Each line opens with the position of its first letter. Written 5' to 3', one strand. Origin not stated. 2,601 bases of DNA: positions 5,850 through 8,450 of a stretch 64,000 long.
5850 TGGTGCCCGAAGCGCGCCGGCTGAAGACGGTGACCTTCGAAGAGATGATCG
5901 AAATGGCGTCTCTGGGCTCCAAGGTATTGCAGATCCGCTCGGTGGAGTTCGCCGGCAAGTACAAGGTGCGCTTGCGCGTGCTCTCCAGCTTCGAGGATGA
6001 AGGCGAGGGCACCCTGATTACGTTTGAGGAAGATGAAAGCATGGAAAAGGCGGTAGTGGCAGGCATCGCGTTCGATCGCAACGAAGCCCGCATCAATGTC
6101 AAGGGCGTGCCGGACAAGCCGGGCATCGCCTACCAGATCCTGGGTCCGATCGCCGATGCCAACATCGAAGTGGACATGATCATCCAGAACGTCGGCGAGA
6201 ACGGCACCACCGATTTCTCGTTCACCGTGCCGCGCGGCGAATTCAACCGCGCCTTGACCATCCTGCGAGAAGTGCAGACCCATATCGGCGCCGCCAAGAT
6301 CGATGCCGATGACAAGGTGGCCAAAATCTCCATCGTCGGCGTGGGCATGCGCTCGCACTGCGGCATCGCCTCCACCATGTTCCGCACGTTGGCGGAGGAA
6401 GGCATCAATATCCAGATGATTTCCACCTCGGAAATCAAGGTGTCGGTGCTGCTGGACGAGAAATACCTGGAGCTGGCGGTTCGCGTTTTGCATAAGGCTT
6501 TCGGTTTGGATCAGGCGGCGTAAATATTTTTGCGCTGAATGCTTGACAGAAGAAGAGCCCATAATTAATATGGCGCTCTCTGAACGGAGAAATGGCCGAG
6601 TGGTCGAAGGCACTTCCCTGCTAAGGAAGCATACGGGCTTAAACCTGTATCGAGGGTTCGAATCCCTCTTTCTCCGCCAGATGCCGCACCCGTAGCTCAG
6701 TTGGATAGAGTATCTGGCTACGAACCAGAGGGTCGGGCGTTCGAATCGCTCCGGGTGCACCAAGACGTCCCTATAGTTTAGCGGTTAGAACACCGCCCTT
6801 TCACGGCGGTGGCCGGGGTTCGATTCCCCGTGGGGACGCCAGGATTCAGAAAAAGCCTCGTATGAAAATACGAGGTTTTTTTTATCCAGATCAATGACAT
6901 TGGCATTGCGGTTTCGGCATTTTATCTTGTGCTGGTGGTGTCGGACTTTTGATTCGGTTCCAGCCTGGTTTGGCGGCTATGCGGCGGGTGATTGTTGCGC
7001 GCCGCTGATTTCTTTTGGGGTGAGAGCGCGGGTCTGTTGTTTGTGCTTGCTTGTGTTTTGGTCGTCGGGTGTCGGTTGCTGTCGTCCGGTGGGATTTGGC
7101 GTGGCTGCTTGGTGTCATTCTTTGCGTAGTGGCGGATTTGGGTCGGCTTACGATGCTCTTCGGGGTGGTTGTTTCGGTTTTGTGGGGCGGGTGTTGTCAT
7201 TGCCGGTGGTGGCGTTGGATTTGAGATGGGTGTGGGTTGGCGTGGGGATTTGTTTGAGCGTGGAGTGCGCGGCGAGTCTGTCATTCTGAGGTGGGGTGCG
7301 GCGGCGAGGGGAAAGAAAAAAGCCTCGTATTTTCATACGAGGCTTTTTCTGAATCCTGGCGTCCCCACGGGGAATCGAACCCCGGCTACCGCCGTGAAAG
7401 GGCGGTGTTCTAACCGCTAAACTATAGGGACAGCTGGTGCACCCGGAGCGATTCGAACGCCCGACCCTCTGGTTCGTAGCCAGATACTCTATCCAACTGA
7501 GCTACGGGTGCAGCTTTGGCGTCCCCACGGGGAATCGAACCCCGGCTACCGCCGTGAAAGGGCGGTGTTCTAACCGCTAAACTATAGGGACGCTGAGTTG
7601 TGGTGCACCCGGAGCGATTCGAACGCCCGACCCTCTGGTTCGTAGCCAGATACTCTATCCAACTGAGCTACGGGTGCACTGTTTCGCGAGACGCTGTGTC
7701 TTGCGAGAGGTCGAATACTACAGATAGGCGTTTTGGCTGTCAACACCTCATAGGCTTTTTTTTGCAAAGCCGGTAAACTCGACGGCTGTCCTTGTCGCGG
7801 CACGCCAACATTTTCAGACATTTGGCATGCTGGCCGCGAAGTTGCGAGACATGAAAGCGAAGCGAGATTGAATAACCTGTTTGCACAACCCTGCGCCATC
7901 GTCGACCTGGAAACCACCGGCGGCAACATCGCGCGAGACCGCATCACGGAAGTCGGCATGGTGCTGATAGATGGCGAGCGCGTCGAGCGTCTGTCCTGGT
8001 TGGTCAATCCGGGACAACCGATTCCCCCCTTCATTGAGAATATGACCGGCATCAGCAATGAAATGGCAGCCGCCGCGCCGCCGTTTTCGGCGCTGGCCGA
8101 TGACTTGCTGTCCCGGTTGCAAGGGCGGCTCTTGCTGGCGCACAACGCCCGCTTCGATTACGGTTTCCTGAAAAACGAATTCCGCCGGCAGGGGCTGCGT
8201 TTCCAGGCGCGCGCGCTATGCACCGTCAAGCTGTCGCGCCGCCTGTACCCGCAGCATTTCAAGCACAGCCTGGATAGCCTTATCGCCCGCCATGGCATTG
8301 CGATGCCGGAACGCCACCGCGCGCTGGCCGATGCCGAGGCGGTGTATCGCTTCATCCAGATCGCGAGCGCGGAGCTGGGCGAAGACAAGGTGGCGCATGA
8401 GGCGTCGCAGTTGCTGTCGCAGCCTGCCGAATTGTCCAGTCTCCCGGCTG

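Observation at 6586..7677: Palindromic tRNA locus: Ser-Arg-Glu(+) and Glu-Arg-Glu-Arg(-) arrays face each other across a 430-bp GT-skewed spacer bounded by mirror-image terminators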

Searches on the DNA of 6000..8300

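Call 6: search_rna_families(source=window, start=6000, end=8300, threshold=evalue, max_evalue=1)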
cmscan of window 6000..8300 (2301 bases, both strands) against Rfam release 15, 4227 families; matches with E-value up to 1: 26.
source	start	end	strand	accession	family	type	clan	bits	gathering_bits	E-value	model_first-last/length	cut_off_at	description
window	6767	6838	+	RF00005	tRNA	Gene; tRNA;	CL00001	68.6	29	2.7e-14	1-71/71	no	tRNA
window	7360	7431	-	RF00005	tRNA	Gene; tRNA;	CL00001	67.9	29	4.4e-14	1-71/71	no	tRNA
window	7520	7591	-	RF00005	tRNA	Gene; tRNA;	CL00001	67.9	29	4.4e-14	1-71/71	no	tRNA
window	6686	6759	+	RF00005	tRNA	Gene; tRNA;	CL00001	64.4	29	4e-13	1-71/71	no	tRNA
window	7438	7511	-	RF00005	tRNA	Gene; tRNA;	CL00001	64.4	29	4e-13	1-71/71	no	tRNA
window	7604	7677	-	RF00005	tRNA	Gene; tRNA;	CL00001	64.4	29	4e-13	1-71/71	no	tRNA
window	6586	6676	+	RF00005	tRNA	Gene; tRNA;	CL00001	62.3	29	1.5e-12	1-71/71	no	tRNA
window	6621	6676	-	RF04351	Plastid-psbl-rps4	Cis-reg;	-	39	68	3.9e-06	1-53/53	no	Plastid-psbl-rps4 3UTR RNA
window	6762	6883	+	RF02435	SpF41_sRNA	Gene; sRNA;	-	30.5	52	0.032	1-105/105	no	Streptococcus sRNA SpF41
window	6767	6837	+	RF01684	mascRNA-menRNA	Gene;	-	28.9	42.5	0.0033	1-56/56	no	MALAT1-associated small cytoplasmic RNA/MEN beta RNA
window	6767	6839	-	RF04354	Plastid-ycf2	Cis-reg;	-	28.8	65.7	0.0028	1-75/75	no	Plastid-ycf2 5UTR RNA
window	7359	7431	+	RF04354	Plastid-ycf2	Cis-reg;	-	28.7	65.7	0.0029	1-75/75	no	Plastid-ycf2 5UTR RNA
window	7519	7591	+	RF04354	Plastid-ycf2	Cis-reg;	-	28.7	65.7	0.0029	1-75/75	no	Plastid-ycf2 5UTR RNA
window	6773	6841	+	RF00233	Tymo_tRNA-like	Cis-reg;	-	27.8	40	0.0036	1-84/84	no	Tymovirus/Pomovirus/Furovirus tRNA-like 3' UTR element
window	7361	7431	-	RF01684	mascRNA-menRNA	Gene;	-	27.3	42.5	0.0088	1-56/56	no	MALAT1-associated small cytoplasmic RNA/MEN beta RNA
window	7521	7591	-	RF01684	mascRNA-menRNA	Gene;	-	27.3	42.5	0.0088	1-56/56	no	MALAT1-associated small cytoplasmic RNA/MEN beta RNA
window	6748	6885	+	RF02617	SSRC10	Gene; sRNA;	-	26.6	56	0.027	1-113/113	no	Streptococcus sRNA 10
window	6686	6760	-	RF04354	Plastid-ycf2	Cis-reg;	-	24.8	65.7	0.034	1-75/75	no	Plastid-ycf2 5UTR RNA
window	7437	7511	+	RF04354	Plastid-ycf2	Cis-reg;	-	24.8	65.7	0.034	1-75/75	no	Plastid-ycf2 5UTR RNA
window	7603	7677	+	RF04354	Plastid-ycf2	Cis-reg;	-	24.8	65.7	0.034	1-75/75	no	Plastid-ycf2 5UTR RNA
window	7357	7425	-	RF00233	Tymo_tRNA-like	Cis-reg;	-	24.2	40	0.028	1-84/84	no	Tymovirus/Pomovirus/Furovirus tRNA-like 3' UTR element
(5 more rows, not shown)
